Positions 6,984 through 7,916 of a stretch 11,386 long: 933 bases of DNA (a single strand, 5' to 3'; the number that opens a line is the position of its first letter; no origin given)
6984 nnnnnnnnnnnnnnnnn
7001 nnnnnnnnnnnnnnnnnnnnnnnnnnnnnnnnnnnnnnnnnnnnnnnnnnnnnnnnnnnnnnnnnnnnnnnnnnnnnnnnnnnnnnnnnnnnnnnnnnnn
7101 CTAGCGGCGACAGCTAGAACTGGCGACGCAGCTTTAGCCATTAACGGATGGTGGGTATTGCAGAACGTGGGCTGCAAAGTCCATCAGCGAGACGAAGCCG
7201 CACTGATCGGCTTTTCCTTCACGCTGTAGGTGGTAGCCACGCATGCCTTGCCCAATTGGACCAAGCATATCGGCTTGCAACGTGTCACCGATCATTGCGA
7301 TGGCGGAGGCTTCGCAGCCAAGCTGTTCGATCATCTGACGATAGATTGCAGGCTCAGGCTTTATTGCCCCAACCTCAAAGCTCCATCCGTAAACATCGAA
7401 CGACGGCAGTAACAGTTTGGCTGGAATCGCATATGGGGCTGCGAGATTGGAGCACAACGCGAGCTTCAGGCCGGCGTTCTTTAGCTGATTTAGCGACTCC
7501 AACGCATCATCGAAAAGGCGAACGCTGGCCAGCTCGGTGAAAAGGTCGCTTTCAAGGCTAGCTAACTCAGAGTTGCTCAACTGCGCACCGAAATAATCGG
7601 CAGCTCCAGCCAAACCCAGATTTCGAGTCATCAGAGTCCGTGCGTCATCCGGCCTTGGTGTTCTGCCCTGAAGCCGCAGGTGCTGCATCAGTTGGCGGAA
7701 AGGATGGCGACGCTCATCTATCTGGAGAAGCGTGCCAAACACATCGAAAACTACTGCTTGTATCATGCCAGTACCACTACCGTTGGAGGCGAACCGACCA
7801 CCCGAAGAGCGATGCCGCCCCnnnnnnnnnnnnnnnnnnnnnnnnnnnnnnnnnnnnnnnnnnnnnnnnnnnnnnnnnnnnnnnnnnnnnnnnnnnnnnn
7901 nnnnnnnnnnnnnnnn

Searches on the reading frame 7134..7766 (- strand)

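Call 5: search_protein_families(library=pfam, proteins=[window:7134-7766:-], max_evalue=0.01)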
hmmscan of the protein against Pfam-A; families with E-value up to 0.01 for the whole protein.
window:7134-7766:- (210 aa): 3 families
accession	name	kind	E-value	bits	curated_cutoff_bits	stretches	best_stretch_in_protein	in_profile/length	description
PF00702.32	Hydrolase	-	5.7e-17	63.2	26.4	1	2-168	1-185/191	haloacid dehalogenase-like hydrolase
PF13419.12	HAD_2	-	3.6e-11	43.9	23.8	1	5-169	1-167/178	Haloacid dehalogenase-like hydrolase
PF13242.12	Hydrolase_like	-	2e-07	31.2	22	1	136-178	4-46/75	HAD-hyrolase-like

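Call 6: search_protein_families(library=ncbifam, proteins=[window:7134-7766:-], max_evalue=0.01)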
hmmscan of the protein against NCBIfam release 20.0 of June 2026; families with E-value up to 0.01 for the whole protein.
window:7134-7766:- (210 aa): 26 families (the best 25 are shown)
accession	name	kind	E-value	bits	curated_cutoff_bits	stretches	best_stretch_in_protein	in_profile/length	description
TIGR02252.1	DREG-2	subfamily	4.7e-15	55.9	155.2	1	76-178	98-202/203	HAD hydrolase, REG-2-like, family IA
TIGR01428.1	HAD_type_II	equivalog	1.2e-13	51.6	125.4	1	2-186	1-196/197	haloacid dehalogenase type II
TIGR02253.1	CTE7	subfamily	1.2e-11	44.9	169.75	1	1-188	1-202/221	TIGR02253 family HAD-type hydrolase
TIGR01668.1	YqeG_hyp_ppase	hypoth_equivalog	3.6e-10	39.6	89.1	1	76-179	36-134/170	YqeG family HAD IIIA-type phosphatase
TIGR01549.1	HAD-SF-IA-v1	subfamily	5.6e-08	33.3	23.3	1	99-170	76-145/149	HAD-IA family hydrolase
NF053830.1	RUBPPhHalo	equivalog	7.4e-08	32.3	330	1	79-178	99-201/234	ribulose-1,5-bisphosphate 5-phosphatase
TIGR02254.1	YjjG_YfnB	equivalog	3.5e-07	29.9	159.9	1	81-185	95-201/223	YjjG family noncanonical pyrimidine nucleotidase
NF006976.0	PRK09449.1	equivalog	7e-07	29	183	1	71-187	82-202/225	pyrimidine 5'-nucleotidase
TIGR01662.1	HAD-SF-IIIA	subfamily_domain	1e-06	28.9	44.6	1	79-177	21-135/141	HAD-IIIA family hydrolase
TIGR01454.1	AHBA_synth_RP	hypoth_equivalog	1.3e-06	28.2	246.65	1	80-163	72-158/205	AHBA synthesis associated protein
TIGR01458.1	HAD-SF-IIA-hyp3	hypoth_equivalog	5.6e-06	25.9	175.95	1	136-180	179-223/257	TIGR01458 family HAD-type hydrolase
TIGR01493.1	HAD-SF-IA-v2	subfamily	8.7e-06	26.1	39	0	98-160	84-149/161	HAD-IA family hydrolase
NF009695.0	PRK13222.1-2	equivalog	9.9e-06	25.2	225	1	81-162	92-176/226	phosphoglycolate phosphatase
TIGR02009.1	PGMB-YQAB-SF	subfamily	1.4e-05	25.3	153.35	1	64-163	67-170/186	beta-phosphoglucomutase family hydrolase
TIGR01990.1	bPGM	equivalog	3.8e-05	23.7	189.4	1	74-162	80-169/187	beta-phosphoglucomutase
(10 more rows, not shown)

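Call 7: search_protein_families(library=padloc, proteins=[window:7134-7766:-], max_evalue=0.1)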
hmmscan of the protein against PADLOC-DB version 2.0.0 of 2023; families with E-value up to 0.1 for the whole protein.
window:7134-7766:- (210 aa): 0 families
